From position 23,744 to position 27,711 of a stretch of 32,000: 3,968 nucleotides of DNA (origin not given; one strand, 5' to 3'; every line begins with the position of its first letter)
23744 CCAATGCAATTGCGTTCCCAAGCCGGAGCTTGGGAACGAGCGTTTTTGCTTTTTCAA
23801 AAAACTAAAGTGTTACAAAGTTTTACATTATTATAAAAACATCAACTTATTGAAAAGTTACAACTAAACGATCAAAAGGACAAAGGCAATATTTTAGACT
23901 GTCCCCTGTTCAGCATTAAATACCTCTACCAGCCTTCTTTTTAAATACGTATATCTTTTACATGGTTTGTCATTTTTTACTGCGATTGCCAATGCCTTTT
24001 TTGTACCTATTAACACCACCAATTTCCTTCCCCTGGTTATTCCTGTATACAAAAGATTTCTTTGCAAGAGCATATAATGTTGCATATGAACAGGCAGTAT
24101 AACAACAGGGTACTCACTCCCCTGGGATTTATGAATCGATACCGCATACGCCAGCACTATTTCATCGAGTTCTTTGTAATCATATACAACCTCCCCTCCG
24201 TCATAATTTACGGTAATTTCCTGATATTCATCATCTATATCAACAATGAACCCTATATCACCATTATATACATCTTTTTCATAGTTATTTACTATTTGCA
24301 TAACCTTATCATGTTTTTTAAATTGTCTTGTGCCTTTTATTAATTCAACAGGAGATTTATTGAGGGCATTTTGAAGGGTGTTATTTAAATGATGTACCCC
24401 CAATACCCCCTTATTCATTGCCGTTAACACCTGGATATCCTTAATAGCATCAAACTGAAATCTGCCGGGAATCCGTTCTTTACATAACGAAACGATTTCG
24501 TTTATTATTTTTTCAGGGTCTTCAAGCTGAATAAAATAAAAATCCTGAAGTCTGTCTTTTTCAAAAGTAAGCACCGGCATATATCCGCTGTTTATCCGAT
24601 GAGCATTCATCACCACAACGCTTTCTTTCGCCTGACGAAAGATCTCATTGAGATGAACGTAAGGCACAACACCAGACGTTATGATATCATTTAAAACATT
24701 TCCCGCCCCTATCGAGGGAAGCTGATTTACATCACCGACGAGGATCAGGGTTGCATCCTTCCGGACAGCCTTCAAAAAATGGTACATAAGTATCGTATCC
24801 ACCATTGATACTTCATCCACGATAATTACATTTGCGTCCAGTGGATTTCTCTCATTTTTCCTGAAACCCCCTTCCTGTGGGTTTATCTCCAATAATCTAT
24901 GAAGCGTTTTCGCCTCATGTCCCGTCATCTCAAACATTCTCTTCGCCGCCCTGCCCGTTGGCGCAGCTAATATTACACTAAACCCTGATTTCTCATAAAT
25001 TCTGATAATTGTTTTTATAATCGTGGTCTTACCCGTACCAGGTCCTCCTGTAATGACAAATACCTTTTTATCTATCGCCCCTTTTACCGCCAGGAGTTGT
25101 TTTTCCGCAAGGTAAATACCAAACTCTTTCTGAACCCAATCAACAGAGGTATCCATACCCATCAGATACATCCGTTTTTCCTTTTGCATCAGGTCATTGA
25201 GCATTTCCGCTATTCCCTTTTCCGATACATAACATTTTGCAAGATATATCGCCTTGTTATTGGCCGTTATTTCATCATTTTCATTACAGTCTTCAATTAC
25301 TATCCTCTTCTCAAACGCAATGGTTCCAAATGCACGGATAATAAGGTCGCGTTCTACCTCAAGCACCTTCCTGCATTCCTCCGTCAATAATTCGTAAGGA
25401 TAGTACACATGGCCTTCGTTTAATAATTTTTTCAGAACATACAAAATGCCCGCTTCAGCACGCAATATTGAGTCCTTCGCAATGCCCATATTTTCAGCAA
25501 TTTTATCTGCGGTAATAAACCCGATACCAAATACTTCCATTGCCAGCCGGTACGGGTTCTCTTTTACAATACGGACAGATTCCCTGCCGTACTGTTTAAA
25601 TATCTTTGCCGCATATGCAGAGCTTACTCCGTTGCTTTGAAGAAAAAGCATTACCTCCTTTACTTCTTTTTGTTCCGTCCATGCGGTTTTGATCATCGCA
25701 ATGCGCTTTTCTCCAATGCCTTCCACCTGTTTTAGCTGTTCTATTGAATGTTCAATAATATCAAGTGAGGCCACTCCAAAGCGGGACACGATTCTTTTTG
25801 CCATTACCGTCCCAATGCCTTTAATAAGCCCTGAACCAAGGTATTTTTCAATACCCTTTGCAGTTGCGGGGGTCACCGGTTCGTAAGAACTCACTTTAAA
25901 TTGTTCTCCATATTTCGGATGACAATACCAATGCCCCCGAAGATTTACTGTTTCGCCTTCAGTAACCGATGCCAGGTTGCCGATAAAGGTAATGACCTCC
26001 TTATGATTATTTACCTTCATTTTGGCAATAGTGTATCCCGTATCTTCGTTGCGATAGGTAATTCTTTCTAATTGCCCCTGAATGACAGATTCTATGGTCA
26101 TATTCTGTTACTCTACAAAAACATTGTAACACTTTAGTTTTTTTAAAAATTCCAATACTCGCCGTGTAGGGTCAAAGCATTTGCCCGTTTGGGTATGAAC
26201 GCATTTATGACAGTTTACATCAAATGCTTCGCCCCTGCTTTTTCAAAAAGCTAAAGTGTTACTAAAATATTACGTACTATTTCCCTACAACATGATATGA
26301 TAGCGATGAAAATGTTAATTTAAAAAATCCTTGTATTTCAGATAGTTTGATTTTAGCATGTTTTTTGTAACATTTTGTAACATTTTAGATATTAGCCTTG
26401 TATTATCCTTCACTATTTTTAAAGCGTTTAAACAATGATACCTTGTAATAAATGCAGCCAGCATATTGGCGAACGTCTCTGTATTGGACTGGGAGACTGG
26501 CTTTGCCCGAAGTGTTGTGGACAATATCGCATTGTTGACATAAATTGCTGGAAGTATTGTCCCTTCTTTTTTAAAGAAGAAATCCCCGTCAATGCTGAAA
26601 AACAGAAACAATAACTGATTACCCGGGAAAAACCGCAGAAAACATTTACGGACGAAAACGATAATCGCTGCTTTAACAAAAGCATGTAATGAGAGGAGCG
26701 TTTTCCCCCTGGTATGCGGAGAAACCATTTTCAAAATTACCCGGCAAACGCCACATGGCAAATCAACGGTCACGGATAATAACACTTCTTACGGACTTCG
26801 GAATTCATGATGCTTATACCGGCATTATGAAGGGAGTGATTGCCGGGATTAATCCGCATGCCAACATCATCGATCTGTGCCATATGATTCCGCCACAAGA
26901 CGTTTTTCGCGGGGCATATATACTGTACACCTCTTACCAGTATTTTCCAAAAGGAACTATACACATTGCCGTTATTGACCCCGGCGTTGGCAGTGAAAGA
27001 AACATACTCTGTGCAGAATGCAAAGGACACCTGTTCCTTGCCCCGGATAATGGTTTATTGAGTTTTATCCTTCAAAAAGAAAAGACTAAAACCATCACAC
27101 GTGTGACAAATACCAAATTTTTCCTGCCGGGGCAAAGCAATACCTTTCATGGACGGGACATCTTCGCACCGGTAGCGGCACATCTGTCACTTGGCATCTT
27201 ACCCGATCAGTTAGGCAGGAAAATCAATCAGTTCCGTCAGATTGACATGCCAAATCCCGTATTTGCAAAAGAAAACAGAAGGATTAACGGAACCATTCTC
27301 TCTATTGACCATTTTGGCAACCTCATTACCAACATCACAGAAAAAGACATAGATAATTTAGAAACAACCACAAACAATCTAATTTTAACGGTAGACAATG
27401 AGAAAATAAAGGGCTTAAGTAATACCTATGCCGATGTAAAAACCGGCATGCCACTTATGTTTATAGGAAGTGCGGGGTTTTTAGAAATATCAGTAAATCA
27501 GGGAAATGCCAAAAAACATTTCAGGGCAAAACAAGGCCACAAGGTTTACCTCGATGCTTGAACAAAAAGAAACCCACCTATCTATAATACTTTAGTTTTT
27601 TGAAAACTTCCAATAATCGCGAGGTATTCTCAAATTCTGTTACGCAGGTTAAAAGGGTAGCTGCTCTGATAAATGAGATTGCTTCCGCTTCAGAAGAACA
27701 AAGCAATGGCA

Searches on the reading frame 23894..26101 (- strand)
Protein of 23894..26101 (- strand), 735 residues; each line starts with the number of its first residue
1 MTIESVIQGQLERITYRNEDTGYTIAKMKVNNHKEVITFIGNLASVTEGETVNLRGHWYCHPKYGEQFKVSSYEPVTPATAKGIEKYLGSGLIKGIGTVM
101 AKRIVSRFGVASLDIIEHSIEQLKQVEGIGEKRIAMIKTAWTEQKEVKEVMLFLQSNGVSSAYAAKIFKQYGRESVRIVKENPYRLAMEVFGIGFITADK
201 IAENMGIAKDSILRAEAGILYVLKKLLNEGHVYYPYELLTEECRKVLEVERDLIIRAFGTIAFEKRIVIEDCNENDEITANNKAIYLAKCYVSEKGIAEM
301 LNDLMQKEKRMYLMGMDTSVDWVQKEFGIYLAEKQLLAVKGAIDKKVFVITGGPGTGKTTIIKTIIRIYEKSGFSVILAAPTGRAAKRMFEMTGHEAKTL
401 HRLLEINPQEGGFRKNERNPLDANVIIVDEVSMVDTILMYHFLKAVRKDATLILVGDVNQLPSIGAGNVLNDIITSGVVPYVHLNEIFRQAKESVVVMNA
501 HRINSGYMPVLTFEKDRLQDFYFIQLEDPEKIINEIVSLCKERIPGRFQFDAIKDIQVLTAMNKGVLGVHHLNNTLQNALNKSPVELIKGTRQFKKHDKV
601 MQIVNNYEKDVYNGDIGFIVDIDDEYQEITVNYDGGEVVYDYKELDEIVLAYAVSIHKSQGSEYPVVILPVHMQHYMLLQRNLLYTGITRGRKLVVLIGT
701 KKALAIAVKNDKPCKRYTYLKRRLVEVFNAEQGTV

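Call 36: search_protein_families(library=pfam, proteins=[window:23894-26101:-], max_evalue=0.0001)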
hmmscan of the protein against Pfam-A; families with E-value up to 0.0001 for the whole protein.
window:23894-26101:- (735 aa): 11 families
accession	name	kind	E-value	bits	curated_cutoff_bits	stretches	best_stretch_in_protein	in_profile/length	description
PF13245.12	AAA_19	-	2.1e-46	157.9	25.1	1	335-465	1-133/134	AAA domain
PF13604.12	AAA_30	-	1e-41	143.2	27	1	331-509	2-174/191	AAA domain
PF14490.11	HHH_RecD2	-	3.5e-37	126.6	27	1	143-233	1-92/92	ATP-dependent RecD2 DNA helicase HHH domain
PF23139.1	OB_YrrC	-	1.7e-26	92.4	27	1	6-78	3-76/76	ATP-dependent DNA helicase YrrC, OB-fold domain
PF18335.7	SH3_13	-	5.3e-20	71.4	41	1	572-633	1-65/65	ATP-dependent RecD-like DNA helicase SH3 domain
PF13538.12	UvrD_C_2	-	4.1e-19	68.6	27.4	1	650-698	1-52/52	UvrD-like helicase C-terminal domain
PF01443.25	Viral_helicase1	-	2.9e-11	44.1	21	1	349-467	2-104/228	Viral superfamily 1 RNA helicase core domain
PF14520.12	HHH_5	-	3.3e-08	34.3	27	1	93-140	7-54/57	Helix-hairpin-helix domain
PF13086.12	AAA_11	-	3.7e-07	30.6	27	0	332-376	3-55/257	AAA domain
PF13401.12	AAA_22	-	3.6e-05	24.5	27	0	345-456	5-122/130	AAA domain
PF05970.20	PIF1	-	8e-05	22.8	25.9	0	345-466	22-157/223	PIF1-like helicase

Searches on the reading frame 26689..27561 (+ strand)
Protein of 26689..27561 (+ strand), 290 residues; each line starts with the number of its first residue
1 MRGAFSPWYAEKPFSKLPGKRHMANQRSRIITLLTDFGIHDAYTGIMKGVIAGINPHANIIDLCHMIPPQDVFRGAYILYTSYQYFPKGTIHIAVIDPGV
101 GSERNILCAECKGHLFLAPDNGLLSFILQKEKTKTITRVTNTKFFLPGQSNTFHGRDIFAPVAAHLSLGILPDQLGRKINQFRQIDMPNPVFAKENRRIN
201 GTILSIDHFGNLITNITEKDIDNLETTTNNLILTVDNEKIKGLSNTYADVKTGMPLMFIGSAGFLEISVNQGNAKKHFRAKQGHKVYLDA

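Call 77: search_protein_families(library=pfam, proteins=[window:26689-27561:+], max_evalue=0.01)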
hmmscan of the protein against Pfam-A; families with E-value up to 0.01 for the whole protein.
window:26689-27561:+ (290 aa): 2 families
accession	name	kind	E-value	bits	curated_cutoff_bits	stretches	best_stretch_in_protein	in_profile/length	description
PF01887.21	SAM_HAT_N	-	4.5e-57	192.3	26.3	1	31-176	1-145/145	SAM hydroxide adenosyltransferase N-terminal domain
PF20257.3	SAM_HAT_C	-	2.5e-24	85.9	25.5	1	201-286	1-83/84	SAM hydroxide adenosyltransferase C-terminal domain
